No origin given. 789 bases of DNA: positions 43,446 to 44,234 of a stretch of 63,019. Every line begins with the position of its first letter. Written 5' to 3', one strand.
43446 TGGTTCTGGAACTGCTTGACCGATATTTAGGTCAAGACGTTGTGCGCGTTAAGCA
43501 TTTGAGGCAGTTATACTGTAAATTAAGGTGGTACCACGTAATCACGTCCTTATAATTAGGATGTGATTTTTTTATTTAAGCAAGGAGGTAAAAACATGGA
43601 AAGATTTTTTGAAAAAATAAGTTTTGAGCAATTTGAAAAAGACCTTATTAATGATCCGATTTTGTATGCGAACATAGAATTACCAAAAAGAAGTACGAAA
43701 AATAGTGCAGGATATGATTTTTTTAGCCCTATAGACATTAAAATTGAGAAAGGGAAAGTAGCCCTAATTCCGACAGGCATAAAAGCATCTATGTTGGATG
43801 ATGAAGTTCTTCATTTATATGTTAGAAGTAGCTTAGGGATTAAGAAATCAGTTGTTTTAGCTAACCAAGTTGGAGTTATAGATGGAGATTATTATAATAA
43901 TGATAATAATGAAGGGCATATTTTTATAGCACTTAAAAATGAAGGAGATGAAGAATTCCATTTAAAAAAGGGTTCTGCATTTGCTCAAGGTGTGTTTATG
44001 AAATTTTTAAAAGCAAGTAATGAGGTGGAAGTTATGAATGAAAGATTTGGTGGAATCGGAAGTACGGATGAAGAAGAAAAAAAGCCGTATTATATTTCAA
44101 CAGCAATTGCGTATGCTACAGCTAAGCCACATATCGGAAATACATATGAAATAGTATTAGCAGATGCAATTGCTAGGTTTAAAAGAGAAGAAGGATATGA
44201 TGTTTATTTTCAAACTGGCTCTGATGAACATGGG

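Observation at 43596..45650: Complete dUTPase fused in-frame to methionyl-tRNA synthetase under a Met T-box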

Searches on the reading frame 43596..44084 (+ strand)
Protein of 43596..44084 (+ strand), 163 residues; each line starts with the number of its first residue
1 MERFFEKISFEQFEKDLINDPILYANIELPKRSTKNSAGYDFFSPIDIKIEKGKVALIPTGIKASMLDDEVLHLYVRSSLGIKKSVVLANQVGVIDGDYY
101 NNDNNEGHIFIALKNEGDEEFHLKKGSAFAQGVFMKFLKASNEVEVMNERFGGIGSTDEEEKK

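Call 15: find_homologous_proteins(query=window:43596-44084:+, max_evalue=0.00001)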
Query seq(163 aa) (163 aa): 1562 proteins with E <= 0.00001 among 1596 candidates; the best 120 are listed.
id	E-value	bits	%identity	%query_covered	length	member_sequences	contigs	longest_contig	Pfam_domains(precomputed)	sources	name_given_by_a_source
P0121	2.3e-57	211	60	96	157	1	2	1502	PF00692.25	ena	-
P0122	3.3e-56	207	61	97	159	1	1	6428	PF00692.25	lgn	-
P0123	3.6e-56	207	59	96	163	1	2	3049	PF00692.25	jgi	-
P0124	1.7e-55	205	61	97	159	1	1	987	PF00692.25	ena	-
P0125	2.1e-55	205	60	96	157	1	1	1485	PF00692.25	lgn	-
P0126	3.5e-55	204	59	96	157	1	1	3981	PF00692.25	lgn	-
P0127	3.8e-55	204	59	98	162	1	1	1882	PF00692.25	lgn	-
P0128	8.5e-55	203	59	99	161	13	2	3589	PF00692.25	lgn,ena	-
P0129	2.6e-54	201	58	96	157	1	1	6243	PF00692.25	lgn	-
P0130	4.4e-54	201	58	96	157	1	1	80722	PF00692.25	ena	-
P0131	6.7e-54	200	59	98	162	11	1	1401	PF00692.25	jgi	-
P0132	1.2e-53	199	60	100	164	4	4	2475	PF00692.25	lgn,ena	-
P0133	1.2e-53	199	60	98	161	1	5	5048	PF00692.25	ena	-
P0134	1.5e-53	199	61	96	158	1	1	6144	PF00692.25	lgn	-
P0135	1.6e-53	199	60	96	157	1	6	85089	PF00692.25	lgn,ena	-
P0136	2.3e-53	198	59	96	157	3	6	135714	PF00692.25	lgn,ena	-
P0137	7.2e-53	197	58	99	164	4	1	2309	PF00692.25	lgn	-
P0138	1.0e-52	196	55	99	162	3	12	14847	PF00692.25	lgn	-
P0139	1.7e-52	195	57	98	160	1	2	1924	PF00692.25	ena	-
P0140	1.8e-52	195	59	96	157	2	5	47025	PF00692.25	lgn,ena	-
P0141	2.3e-52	195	60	96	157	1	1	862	PF00692.25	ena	-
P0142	2.8e-52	195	58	96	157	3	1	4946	PF00692.25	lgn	-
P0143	3.4e-52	194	57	96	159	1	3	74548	PF00692.25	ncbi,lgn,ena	-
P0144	3.8e-52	194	57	98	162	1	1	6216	PF00692.25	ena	-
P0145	4.1e-52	194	56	98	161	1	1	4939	PF00692.25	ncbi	-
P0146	4.3e-52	194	59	96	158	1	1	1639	PF00692.25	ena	-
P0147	5.1e-52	194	59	96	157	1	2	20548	PF00692.25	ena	-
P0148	5.2e-52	194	56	97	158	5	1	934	PF00692.25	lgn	-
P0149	5.2e-52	194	60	98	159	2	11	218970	PF00692.25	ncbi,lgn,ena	-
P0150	5.4e-52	194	57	99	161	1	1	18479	PF00692.25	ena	-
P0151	8.4e-52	193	58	96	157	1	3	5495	PF00692.25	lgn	-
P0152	8.6e-52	193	59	98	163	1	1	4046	PF00692.25,PF22769.2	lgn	-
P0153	9.9e-52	193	60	98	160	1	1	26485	PF00692.25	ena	-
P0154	1.2e-51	193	59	96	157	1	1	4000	PF00692.25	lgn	-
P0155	1.2e-51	193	56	99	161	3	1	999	PF00692.25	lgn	-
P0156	1.2e-51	193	57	98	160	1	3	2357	PF00692.25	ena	-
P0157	1.3e-51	192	56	98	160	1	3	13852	PF00692.25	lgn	-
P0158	1.9e-51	192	55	99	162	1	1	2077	PF00692.25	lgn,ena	-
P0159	1.9e-51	192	59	95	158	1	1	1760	PF00692.25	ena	-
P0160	2.0e-51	192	58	96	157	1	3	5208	PF00692.25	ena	-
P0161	2.0e-51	192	57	96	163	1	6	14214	PF00692.25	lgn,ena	-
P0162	2.2e-51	192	60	98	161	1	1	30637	PF00692.25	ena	-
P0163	2.2e-51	192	57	98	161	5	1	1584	PF00692.25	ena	-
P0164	2.3e-51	192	58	96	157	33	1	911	PF00692.25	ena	-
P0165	2.3e-51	192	57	96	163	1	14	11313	PF00692.25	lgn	-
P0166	2.4e-51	192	57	98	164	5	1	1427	PF00692.25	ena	-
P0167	2.8e-51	191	56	96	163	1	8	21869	PF00692.25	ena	-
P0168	2.8e-51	191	59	98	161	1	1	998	PF00692.25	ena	-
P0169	2.8e-51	191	56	98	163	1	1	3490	PF00692.25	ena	-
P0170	2.9e-51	191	57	96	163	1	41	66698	PF00692.25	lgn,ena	-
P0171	2.9e-51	191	57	96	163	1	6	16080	PF00692.25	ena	-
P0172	2.9e-51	191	56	96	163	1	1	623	PF00692.25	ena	-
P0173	3.1e-51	191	59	98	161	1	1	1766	PF00692.25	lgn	-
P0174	3.2e-51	191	54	99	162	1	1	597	PF00692.25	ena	-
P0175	3.5e-51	191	57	96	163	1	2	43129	PF00692.25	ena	-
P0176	3.8e-51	191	56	96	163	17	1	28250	PF00692.25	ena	-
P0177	3.9e-51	191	56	96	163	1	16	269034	PF00692.25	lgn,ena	-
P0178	4.0e-51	191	58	97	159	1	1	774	PF00692.25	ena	-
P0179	4.3e-51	191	60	96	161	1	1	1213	PF00692.25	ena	-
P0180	4.5e-51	191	57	96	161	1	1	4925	PF00692.25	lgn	-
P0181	4.6e-51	191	59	98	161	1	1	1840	PF00692.25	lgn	-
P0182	4.7e-51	191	56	96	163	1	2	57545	PF00692.25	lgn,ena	-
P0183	4.8e-51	191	55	99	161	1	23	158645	PF00692.25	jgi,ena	-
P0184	5.3e-51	191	58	95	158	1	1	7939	PF00692.25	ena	-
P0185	5.4e-51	191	56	98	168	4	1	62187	PF00692.25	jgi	jgi:dUTP pyrophosphatase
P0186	5.5e-51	190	56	96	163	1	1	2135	PF00692.25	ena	-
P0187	6.2e-51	190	56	96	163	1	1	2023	PF00692.25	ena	-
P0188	6.7e-51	190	59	96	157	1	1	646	PF00692.25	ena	-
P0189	6.8e-51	190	55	98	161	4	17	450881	PF00692.25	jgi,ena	-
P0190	7.2e-51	190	56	96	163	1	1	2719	PF00692.25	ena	-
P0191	7.5e-51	190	58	98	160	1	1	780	PF00692.25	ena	-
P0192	7.8e-51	190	56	96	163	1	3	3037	PF00692.25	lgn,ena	-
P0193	7.9e-51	190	56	96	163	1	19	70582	PF00692.25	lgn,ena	-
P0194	8.0e-51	190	57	98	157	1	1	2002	PF00692.25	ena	-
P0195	8.2e-51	190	57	98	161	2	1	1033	PF00692.25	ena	-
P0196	8.5e-51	190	58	97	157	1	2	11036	PF00692.25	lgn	-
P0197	9.2e-51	190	58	95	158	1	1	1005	PF00692.25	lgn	-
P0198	9.3e-51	190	56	96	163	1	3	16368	PF00692.25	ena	-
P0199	9.3e-51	190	58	96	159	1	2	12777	PF00692.25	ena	-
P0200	9.4e-51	190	56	96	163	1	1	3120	PF00692.25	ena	-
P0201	9.5e-51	190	56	96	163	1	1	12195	PF00692.25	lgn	-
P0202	1.0e-50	190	57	96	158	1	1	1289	PF00692.25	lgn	-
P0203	1.1e-50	190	56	96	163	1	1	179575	PF00692.25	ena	-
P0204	1.1e-50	189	56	96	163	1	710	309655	PF00692.25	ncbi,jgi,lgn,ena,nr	ncbi:MAG: deoxyuridine 5'-triphosphate nucleotidohydrolase [Bacilli bacterium]|jgi:dUTP pyrophosphat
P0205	1.1e-50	189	56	96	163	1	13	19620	PF00692.25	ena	-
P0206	1.1e-50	189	56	96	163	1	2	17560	PF00692.25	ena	-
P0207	1.2e-50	189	56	96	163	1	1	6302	PF00692.25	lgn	-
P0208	1.2e-50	189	56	96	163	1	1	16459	PF00692.25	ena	-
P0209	1.2e-50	189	59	99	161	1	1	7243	PF00692.25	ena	-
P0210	1.2e-50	189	55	96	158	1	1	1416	PF00692.25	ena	-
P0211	1.2e-50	189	59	96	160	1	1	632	PF00692.25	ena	-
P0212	1.3e-50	189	56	96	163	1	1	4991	PF00692.25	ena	-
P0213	1.4e-50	189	56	96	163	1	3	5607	PF00692.25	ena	-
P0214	1.4e-50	189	57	99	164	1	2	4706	PF00692.25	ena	-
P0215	1.6e-50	189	56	96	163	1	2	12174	PF00692.25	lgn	-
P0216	1.6e-50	189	56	96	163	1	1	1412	PF00692.25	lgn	-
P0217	1.8e-50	189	56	96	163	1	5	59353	PF00692.25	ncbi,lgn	-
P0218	1.9e-50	189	57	96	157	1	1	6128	PF00692.25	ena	-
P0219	1.9e-50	189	57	95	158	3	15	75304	PF00692.25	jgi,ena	-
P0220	1.9e-50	189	55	96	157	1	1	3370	PF00692.25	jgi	-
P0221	2.0e-50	189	56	96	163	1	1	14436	PF00692.25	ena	-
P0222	2.0e-50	189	56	96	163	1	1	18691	PF00692.25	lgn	-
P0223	2.1e-50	189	56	96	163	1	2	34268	PF00692.25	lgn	-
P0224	2.2e-50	189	56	97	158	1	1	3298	PF00692.25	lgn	-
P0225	2.2e-50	189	58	99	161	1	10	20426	PF00692.25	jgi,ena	-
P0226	2.3e-50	188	55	98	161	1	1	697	PF00692.25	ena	-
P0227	2.4e-50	188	56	96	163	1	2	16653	PF00692.25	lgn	-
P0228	2.5e-50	188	58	96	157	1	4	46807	PF00692.25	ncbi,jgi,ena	-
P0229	2.5e-50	188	56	99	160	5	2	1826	PF00692.25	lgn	-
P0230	2.7e-50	188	56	96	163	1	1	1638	PF00692.25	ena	-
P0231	2.9e-50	188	59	96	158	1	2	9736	PF00692.25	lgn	-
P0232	2.9e-50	188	56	96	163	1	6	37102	PF00692.25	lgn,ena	-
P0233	3.0e-50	188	56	96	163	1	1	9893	PF00692.25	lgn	-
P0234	3.0e-50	188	59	97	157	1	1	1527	PF00692.25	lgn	-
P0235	3.1e-50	188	56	98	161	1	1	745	PF00692.25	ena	-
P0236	3.3e-50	188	56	96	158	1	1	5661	PF00692.25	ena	-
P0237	3.3e-50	188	60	96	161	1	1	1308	PF00692.25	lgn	-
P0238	3.4e-50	188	59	98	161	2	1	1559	PF00692.25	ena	-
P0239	3.4e-50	188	58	98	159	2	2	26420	PF00692.25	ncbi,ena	-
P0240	3.4e-50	188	57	96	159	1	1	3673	PF00692.25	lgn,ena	-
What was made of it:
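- On Trimeric dUTPase (Pfam PF00692): It is a divergent subfamily, as are its stand-alone relatives at 60% identity or less (call 15).
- Tried and rejected: Searching the 5.8-billion-protein set with the dUTPase domain alone listed only stand-alone dUTPases and did not even return the query's own protein, so it was uninformative for enumerating fusions (call 15).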

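Call 29: search_solved_structures(query=window:43596-44084:+, max_evalue=0.001, show_alignments=2)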
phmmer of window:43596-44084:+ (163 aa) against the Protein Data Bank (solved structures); distinct sequences matched with E-value up to 0.001: 69 (the best 60 are shown).
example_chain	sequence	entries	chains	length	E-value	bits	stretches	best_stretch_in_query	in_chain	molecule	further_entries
3h6x_A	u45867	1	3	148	5.3e-33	117.4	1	29-157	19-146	dUTPase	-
6hde_A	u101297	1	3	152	3.5e-13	53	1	18-146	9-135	Deoxyuridine 5'-triphosphate nucleotidohydrolase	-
1dud_A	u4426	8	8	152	4.5e-13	52.7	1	18-146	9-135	DEOXYURIDINE 5'-TRIPHOSPHATE NUCLEOTIDOHYDROLASE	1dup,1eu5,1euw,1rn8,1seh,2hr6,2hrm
7n56_A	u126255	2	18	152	8.8e-13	51.7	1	28-157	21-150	Deoxyuridine 5'-triphosphate nucleotidohydrolase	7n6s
1rnj_A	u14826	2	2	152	2.2e-12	50.4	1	18-146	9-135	Deoxyuridine 5'-triphosphate nucleotidohydrolase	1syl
8hrv_A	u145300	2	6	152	2.8e-12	50.1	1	23-157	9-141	Deoxyuridine 5'-triphosphate nucleotidohydrolase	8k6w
4lhr_A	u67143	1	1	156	6.4e-12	48.9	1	28-157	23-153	Deoxyuridine 5'-triphosphate nucleotidohydrolase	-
3tqz_A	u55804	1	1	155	1.3e-11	47.9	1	20-158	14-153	Deoxyuridine 5'-triphosphate nucleotidohydrolase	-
6mai_A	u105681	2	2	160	1.7e-11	47.5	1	23-149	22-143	Deoxyuridine 5'-triphosphate nucleotidohydrolase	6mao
4oop_A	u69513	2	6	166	1.9e-09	40.9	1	28-155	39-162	Deoxyuridine 5'-triphosphate nucleotidohydrolase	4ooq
2pc5_A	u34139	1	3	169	2e-09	40.8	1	28-155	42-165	DUTP pyrophosphatase-like protein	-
3mbq_A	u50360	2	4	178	2.9e-09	40.3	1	26-157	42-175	Deoxyuridine 5'-triphosphate nucleotidohydrolase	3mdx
6ljj_A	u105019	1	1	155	3.3e-08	36.8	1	28-157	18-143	Deoxyuridine 5'-triphosphate nucleotidohydrolase, mitochondrial isoform 1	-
7pwj_AAA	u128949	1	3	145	3.6e-08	36.7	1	28-158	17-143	Deoxyuridine 5'-triphosphate nucleotidohydrolase, mitochondrial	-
1q5h_A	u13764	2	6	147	3.9e-08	36.6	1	28-158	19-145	dUTP pyrophosphatase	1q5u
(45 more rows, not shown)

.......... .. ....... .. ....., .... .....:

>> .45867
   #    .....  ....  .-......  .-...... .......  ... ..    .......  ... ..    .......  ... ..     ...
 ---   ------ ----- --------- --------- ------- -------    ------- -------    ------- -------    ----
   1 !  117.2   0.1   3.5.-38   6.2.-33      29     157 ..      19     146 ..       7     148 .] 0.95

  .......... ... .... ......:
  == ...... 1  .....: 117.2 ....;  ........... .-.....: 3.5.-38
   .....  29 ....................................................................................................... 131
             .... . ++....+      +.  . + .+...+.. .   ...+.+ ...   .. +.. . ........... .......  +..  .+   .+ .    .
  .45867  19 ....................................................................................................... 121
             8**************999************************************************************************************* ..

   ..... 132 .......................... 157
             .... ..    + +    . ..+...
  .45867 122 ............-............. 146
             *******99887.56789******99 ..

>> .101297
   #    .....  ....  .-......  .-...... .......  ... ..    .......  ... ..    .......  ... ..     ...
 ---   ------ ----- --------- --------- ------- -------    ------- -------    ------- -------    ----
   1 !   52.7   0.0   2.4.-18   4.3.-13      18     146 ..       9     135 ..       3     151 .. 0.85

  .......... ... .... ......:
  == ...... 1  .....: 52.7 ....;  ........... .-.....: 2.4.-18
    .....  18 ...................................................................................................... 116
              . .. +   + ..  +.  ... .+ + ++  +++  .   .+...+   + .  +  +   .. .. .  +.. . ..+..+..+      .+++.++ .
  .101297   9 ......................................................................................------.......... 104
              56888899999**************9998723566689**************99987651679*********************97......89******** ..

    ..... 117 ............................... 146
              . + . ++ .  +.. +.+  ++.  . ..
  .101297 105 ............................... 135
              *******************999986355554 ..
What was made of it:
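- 43596..44069 (+): dUTPase domain (aa 1-158). The core is aa 1-137. The flexible C-terminal arm carrying motif V (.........) is aa 138-158. PDB 3h6x matches at E 5e-33 with all motifs aligned (call 29).
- On Trimeric dUTPase (Pfam PF00692): SAGYDF, RSS, GVIDGDY, AQG and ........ align with PDB 3h6x (call 29).
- Closest known: Stand-alone trimeric dUTPases of Firmicutes. Same: All five motifs are present, including the long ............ motif III insert and GGxGST motif V (E 5e-33, call 29).
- Motif V normally sits 2 residues from a free C-terminus (3h6x, call 29).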

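Call 30: search_protein_representatives(protein=window:43596-44069:+)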
Query: 158 residues. Proteins with E-value up to 0.001 (for the whole library): 7258; up to 1e-10: 2184; up to 1e-30: 139. The best 150 are listed.
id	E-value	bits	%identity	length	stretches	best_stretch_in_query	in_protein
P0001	1.8e-96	336.4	100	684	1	1-158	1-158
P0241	2.4e-51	189.9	57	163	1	1-157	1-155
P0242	3.2e-49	183.0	53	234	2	3-128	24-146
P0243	1.6e-44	167.7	55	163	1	3-157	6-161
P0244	8.3e-44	165.4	54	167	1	3-157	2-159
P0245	1.1e-43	165.0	54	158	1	3-158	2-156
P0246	1.1e-43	165.0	58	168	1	1-158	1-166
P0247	2.4e-43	163.9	54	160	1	3-157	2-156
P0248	3.0e-42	160.4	52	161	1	3-157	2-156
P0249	5.9e-42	159.4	53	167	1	3-157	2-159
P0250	1.4e-40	154.9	53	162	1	3-157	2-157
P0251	2.5e-40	154.1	52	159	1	5-158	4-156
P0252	5.3e-40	153.1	54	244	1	3-157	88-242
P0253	8.6e-40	152.4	52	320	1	3-157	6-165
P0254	1.7e-39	151.4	49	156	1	3-158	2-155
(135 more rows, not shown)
